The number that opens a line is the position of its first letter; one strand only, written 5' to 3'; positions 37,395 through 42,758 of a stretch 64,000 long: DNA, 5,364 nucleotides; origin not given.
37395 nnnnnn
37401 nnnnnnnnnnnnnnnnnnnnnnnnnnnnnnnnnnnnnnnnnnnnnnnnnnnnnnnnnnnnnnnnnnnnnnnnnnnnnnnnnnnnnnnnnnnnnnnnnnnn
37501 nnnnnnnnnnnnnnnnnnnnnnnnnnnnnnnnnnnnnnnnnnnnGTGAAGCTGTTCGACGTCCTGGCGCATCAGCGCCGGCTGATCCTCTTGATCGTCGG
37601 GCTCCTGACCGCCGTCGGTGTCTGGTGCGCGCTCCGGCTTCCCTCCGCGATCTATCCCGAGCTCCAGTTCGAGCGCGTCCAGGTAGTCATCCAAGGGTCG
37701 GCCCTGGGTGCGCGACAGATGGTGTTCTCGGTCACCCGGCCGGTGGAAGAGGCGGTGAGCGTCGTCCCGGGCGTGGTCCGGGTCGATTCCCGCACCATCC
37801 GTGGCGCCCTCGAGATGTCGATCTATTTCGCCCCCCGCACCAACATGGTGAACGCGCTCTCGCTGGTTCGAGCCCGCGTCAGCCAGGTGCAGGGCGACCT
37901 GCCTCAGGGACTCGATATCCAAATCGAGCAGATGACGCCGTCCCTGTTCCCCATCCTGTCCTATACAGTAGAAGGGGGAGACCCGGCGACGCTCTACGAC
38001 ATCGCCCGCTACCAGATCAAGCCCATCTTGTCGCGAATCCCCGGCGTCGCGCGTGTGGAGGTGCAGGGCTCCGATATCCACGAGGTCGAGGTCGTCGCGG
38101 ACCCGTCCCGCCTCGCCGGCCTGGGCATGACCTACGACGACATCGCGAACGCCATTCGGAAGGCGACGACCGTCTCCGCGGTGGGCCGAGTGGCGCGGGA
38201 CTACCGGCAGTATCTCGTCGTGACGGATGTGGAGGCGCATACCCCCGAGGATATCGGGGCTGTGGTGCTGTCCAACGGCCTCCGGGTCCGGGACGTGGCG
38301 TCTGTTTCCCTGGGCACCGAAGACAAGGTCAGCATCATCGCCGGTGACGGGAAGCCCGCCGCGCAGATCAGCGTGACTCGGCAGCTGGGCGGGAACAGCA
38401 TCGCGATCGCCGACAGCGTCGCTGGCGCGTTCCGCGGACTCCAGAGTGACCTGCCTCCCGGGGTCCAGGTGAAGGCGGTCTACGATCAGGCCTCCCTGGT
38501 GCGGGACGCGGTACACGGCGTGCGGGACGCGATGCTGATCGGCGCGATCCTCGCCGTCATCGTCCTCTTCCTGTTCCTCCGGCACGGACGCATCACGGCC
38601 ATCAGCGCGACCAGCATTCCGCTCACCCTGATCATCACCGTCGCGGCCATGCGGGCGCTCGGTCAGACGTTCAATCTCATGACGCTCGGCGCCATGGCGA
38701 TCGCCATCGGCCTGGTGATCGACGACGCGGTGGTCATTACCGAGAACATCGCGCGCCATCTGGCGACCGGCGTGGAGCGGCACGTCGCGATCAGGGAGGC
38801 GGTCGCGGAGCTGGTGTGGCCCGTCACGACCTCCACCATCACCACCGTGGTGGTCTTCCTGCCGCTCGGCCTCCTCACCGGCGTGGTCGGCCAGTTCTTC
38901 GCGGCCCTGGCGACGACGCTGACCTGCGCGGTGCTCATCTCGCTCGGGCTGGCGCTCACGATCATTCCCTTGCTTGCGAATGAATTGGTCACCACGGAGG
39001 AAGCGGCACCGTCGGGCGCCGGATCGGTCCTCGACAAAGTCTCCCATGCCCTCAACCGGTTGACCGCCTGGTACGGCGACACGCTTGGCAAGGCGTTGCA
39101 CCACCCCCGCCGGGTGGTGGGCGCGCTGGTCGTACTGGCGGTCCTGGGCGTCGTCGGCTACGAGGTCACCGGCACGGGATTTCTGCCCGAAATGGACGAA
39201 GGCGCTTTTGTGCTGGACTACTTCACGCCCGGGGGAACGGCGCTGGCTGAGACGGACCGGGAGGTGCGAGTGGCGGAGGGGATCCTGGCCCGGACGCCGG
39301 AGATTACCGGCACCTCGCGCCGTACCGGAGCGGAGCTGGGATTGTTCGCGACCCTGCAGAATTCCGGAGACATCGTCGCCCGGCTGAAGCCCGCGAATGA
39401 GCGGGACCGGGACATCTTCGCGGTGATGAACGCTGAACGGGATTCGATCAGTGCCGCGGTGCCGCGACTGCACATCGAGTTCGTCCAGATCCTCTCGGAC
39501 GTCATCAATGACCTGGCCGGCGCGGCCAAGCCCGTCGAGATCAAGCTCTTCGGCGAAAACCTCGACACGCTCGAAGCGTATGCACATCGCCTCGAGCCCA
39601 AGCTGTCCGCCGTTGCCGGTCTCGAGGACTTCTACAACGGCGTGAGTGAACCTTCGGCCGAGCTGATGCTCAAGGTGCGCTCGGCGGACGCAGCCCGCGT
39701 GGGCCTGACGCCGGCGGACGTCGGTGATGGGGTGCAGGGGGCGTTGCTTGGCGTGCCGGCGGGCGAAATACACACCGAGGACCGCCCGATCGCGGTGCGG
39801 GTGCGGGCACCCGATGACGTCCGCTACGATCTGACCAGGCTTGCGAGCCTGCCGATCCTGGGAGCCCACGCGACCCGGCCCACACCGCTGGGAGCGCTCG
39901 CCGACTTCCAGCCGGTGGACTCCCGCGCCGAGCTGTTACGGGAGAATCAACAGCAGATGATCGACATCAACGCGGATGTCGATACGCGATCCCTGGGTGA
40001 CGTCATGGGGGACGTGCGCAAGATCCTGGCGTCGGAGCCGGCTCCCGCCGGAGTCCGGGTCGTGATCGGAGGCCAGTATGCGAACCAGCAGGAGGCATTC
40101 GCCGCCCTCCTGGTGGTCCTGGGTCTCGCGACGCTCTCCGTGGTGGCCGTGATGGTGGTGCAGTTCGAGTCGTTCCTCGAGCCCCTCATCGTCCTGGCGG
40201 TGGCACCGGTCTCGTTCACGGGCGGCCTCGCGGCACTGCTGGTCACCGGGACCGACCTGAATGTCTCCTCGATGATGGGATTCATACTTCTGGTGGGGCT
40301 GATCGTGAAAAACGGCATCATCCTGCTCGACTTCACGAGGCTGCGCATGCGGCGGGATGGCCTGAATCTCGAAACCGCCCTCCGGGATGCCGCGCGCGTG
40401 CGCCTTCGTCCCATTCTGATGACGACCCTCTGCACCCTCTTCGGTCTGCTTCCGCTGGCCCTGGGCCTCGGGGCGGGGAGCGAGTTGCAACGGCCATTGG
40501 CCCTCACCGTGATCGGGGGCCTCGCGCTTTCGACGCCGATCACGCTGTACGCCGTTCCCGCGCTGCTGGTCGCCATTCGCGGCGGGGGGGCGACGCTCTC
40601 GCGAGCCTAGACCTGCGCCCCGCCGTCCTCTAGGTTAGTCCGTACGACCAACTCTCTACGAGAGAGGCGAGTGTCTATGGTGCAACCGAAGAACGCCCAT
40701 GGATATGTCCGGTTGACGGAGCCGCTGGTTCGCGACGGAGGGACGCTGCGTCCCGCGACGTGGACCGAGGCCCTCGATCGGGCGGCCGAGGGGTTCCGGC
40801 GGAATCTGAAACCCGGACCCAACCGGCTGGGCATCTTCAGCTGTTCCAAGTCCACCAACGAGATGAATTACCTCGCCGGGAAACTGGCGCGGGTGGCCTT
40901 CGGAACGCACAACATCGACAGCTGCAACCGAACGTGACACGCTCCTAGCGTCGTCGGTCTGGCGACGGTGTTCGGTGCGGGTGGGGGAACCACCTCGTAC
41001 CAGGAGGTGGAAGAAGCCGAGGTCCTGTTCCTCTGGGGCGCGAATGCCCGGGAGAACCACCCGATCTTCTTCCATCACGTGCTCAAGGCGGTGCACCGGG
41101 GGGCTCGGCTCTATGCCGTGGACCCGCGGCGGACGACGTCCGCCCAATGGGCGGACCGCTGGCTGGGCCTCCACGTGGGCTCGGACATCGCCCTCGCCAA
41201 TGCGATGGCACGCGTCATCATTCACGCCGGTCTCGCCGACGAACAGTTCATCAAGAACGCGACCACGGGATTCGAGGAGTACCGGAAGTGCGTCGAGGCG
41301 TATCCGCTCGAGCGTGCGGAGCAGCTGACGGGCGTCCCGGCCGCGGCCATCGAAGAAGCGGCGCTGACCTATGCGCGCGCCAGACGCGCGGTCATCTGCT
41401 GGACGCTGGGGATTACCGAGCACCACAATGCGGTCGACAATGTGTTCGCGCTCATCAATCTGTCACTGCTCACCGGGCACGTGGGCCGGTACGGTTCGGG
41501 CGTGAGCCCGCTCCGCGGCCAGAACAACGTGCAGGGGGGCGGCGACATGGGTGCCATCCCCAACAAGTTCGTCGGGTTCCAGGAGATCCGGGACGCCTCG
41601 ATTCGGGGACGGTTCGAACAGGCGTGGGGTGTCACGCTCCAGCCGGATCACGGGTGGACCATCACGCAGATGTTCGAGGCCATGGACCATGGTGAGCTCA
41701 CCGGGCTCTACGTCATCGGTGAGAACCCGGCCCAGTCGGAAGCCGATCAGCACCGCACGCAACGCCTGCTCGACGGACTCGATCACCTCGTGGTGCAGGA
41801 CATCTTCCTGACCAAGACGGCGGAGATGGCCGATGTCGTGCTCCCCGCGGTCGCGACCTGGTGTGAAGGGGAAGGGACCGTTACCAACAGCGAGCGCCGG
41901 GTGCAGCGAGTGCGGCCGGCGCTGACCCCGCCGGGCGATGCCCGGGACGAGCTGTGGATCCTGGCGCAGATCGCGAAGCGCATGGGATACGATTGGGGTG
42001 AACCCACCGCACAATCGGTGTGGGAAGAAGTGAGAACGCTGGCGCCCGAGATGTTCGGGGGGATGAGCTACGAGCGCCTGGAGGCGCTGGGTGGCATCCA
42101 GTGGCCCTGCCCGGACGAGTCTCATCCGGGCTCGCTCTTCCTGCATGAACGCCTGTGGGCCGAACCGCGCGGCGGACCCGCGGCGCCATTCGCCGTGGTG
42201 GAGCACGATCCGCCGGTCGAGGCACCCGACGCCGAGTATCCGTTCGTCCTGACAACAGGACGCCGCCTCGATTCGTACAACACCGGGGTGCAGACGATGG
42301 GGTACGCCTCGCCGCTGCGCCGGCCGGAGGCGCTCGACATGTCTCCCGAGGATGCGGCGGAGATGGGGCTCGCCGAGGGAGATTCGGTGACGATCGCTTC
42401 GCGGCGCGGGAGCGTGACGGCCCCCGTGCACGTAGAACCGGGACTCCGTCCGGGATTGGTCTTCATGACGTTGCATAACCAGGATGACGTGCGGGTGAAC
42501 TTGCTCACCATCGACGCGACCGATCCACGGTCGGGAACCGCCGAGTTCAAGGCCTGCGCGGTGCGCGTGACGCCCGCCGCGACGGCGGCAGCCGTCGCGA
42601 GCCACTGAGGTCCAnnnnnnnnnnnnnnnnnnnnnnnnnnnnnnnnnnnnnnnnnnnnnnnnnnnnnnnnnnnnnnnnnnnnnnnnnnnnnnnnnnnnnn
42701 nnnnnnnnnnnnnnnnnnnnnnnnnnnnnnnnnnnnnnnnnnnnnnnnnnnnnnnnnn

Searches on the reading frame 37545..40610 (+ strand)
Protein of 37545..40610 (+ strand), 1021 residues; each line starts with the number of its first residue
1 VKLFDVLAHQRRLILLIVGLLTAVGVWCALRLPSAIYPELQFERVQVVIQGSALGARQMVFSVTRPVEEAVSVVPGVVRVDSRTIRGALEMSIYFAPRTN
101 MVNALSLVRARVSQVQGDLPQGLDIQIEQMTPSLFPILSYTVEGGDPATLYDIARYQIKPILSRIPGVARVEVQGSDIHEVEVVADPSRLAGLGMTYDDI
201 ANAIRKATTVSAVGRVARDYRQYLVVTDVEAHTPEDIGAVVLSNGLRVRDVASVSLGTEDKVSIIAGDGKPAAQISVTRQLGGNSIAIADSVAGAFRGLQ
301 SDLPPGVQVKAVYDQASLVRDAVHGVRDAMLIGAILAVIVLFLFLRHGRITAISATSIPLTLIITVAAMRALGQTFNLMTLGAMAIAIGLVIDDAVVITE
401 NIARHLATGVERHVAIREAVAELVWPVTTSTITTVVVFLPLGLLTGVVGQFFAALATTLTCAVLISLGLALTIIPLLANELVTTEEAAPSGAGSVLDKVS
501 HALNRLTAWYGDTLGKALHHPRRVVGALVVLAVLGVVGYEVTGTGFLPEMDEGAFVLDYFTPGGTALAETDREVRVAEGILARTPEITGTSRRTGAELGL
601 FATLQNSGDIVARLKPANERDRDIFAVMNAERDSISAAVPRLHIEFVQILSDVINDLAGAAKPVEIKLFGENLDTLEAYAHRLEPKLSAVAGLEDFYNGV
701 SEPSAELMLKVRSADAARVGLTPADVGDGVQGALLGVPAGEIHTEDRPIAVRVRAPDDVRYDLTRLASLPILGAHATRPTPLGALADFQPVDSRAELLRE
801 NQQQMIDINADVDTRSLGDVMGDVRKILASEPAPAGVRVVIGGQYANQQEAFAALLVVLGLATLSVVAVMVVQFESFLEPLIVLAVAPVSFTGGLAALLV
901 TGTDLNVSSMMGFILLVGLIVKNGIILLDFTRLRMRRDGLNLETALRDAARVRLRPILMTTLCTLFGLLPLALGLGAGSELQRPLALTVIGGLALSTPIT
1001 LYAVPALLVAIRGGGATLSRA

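Call 100: search_protein_families(library=pfam, proteins=[window:37545-40610:+], max_evalue=0.00001)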
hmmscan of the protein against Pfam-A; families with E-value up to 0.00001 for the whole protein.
window:37545-40610:+ (1021 aa): 2 families
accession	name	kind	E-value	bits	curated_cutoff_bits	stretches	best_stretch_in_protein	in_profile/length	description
PF00873.25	ACR_tran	-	7.8e-225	749.3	28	1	10-1011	8-1020/1021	AcrB/AcrD/AcrF family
PF02355.23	SecD_SecF_C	-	3.6e-07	30.2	20.5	0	329-471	34-180/189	Protein export membrane protein SecD/SecF, C-terminal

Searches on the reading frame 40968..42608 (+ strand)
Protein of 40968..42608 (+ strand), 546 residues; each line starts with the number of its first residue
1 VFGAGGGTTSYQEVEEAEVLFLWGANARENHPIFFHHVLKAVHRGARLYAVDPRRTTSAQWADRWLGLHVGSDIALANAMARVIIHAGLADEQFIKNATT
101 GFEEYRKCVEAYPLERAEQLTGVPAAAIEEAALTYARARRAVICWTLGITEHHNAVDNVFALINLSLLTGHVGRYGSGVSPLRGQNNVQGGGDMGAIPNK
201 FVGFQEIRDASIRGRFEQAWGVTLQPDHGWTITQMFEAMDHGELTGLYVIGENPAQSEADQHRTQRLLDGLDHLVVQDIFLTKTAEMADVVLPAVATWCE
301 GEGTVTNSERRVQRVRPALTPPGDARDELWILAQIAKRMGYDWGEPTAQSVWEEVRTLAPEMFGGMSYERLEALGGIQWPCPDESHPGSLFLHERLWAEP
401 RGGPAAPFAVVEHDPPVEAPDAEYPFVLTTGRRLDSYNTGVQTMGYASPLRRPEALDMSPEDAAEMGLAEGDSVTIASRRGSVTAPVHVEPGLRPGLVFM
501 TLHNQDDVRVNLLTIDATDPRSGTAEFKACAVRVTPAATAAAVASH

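Call 100: search_protein_families(library=pfam, proteins=[window:40968-42608:+], max_evalue=0.00001)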
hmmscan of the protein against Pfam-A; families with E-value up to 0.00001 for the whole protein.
window:40968-42608:+ (546 aa): 2 families
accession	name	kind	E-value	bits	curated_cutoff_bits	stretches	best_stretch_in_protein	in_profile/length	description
PF00384.28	Molybdopterin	-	2.4e-52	178.6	24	1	8-338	99-353/353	Molybdopterin oxidoreductase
PF01568.27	Molydop_binding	-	4.5e-28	97.9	26.8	1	426-531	1-110/110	Molydopterin dinucleotide binding domain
